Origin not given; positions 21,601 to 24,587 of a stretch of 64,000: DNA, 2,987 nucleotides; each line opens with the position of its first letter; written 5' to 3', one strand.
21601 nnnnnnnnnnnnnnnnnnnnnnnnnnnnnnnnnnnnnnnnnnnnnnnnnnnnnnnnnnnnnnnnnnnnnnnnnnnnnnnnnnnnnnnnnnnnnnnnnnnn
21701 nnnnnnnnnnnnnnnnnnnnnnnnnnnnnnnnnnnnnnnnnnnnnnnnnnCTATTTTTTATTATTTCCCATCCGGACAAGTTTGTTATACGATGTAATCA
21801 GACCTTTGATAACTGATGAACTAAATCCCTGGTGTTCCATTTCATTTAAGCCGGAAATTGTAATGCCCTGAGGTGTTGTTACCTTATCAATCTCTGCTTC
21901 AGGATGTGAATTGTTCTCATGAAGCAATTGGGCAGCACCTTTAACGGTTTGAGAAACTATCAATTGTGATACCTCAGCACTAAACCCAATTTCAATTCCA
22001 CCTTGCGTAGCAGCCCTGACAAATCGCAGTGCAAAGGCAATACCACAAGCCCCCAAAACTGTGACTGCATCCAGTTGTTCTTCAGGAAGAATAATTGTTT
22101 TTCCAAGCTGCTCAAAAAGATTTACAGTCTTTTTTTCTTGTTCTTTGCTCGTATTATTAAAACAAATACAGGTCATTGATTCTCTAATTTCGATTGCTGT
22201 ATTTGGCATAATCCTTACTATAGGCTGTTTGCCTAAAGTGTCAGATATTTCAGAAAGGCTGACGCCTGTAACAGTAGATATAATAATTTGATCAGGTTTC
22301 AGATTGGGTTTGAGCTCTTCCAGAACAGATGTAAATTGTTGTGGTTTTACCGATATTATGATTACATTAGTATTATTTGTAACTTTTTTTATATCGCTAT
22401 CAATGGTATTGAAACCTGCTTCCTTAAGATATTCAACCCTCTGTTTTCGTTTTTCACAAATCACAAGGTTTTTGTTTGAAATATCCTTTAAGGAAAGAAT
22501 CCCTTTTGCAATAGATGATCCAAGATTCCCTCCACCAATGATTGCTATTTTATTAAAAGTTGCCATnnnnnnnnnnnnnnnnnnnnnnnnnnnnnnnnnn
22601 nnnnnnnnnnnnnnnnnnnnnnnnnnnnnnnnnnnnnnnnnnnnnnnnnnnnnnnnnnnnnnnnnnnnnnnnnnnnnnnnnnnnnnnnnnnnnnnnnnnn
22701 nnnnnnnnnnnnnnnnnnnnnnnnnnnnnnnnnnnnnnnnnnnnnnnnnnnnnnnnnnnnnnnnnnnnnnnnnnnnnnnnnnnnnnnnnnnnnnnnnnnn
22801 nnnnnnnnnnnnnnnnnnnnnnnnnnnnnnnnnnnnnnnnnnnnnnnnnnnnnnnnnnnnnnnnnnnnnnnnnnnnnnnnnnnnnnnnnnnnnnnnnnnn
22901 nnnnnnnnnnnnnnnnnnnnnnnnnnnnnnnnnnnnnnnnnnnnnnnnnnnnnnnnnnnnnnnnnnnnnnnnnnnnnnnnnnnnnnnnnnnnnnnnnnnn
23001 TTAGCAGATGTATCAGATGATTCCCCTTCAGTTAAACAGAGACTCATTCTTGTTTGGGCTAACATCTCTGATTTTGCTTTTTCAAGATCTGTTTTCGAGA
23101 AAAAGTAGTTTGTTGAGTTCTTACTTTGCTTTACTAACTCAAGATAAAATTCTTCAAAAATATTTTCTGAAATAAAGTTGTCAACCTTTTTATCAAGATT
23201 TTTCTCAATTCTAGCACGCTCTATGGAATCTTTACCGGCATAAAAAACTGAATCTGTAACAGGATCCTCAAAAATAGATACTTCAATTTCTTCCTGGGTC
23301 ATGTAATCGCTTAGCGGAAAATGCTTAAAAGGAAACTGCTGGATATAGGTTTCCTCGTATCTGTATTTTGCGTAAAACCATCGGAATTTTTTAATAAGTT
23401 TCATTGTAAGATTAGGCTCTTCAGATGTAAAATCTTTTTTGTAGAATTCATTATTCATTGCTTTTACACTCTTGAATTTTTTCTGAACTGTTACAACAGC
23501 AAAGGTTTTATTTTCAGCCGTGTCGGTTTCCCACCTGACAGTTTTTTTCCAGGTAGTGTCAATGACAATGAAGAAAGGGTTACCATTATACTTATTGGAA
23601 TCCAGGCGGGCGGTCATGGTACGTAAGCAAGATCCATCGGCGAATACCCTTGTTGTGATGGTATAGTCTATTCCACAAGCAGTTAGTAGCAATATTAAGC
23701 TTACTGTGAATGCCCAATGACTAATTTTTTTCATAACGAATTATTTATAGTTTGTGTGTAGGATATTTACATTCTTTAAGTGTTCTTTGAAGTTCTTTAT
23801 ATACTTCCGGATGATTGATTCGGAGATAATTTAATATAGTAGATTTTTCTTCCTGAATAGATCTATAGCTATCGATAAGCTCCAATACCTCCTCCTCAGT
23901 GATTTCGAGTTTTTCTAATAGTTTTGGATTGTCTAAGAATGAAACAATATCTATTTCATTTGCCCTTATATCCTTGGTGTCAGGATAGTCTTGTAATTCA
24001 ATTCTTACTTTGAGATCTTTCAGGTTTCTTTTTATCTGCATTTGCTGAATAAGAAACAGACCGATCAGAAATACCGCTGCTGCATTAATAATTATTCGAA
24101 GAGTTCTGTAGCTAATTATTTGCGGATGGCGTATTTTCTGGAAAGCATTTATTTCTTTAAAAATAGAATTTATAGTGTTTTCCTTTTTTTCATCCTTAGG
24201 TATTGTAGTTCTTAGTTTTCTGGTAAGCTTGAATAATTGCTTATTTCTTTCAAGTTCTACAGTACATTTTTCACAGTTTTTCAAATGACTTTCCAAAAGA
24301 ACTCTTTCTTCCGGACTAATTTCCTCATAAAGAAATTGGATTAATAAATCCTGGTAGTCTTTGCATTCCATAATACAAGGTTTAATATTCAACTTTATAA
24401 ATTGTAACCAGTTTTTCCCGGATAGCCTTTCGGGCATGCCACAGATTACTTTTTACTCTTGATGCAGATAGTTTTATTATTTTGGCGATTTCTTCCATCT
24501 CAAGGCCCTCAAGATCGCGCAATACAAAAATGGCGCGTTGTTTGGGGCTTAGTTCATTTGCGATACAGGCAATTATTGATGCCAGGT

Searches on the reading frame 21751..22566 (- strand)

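Call 3: search_protein_families(library=pfam, proteins=[window:21751-22566:-])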
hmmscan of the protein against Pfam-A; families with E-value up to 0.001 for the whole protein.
window:21751-22566:- (271 aa): 7 families
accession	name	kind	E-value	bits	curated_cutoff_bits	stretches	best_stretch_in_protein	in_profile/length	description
PF14748.11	P5CR_dimer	-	1.5e-29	102.8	25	1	162-263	1-102/105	Pyrroline-5-carboxylate reductase dimerisation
PF03807.23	F420_oxidored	-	1.1e-16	61.6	21.6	1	6-100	1-93/94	NADP oxidoreductase coenzyme F420-dependent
PF01210.29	NAD_Gly3P_dh_N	-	7.2e-09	36.2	23.1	1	6-137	1-150/158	NAD-dependent glycerol-3-phosphate dehydrogenase N-terminus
PF02558.23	ApbA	-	3.1e-07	30.5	22.2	1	7-107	1-108/150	Ketopantoate reductase PanE/ApbA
PF03446.21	NAD_binding_2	-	1e-06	29.3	21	1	6-100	1-94/161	NAD binding domain of 6-phosphogluconate dehydrogenase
PF02254.24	TrkA_N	-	5.1e-05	24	23.8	1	7-59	1-49/116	TrkA-N domain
PF07991.19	KARI_N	-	0.00018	21.6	20.6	1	5-96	5-92/165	Acetohydroxy acid isomeroreductase, NADPH-binding domain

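Call 53: search_protein_families(library=ncbifam, proteins=[window:21751-22566:-])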
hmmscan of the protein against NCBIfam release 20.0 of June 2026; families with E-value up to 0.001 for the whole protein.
window:21751-22566:- (271 aa): 22 families
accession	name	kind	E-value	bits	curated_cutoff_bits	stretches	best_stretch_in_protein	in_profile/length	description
TIGR00112.1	proC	equivalog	1.8e-68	231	196.75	1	7-262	1-259/263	pyrroline-5-carboxylate reductase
NF005813.0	PRK07679.1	exception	4.9e-40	137.7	404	1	5-257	4-259/279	pyrroline-5-carboxylate reductase ProI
NF008839.0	PRK11880.2-4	equivalog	1.8e-36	125.8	288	1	5-262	2-248/252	pyrroline-5-carboxylate reductase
NF005814.0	PRK07680.1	equivalog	1.7e-23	83.2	278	1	6-246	2-244/275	late competence protein ComER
NF005384.0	PRK06928.1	exception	1.8e-21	76.9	301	1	5-243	2-244/277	pyrroline-5-carboxylate reductase ProG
NF005063.0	PRK06476.1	equivalog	1.9e-17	63.7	254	1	6-258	2-248/258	pyrroline-5-carboxylate reductase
NF009542.0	PRK12921.1-4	equivalog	6.2e-08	32.3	288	1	5-103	2-99/286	oxidoreductase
NF005694.0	PRK07502.1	equivalog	7.7e-08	31.9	409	1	2-105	4-105/310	prephenate/arogenate dehydrogenase family protein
NF000946.0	PRK00094.2-4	equivalog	1.4e-07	30.8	455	1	1-105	1-114/342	NAD(P)H-dependent glycerol-3-phosphate dehydrogenase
NF011381.1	PRK14806.1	equivalog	9.6e-07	27.4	902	1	3-100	2-97/733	bifunctional prephenate dehydrogenase/3-phosphoshikimate 1-carboxyvinyltransferase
TIGR03376.1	glycerol3P_DH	equivalog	1e-05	24.9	285.5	0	30-190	43-214/342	glycerol-3-phosphate dehydrogenase (NAD(+))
NF000942.0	PRK00094.1-4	subfamily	2.1e-05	23.9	257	1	5-105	3-112/334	NAD(P)H-dependent glycerol-3-phosphate dehydrogenase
TIGR00745.1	apbA_panE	subfamily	2.8e-05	23.5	141.35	1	6-107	1-110/305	2-dehydropantoate 2-reductase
TIGR01915.1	npdG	equivalog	4.3e-05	23.6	149.8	1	6-106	2-109/220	NADPH-dependent F420 reductase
NF005088.0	PRK06522.1-2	subfamily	4.9e-05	22.6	371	1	6-107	2-110/308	2-dehydropantoate 2-reductase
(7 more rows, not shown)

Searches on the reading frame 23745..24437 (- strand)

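Call 3: search_protein_families(library=pfam, proteins=[window:23745-24437:-])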
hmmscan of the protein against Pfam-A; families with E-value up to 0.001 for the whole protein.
window:23745-24437:- (230 aa): 1 family
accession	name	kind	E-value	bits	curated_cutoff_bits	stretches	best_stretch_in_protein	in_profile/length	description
PF13490.11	zf-HC2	-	1.2e-08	35.3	22.2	1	25-58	1-34/35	Putative zinc-finger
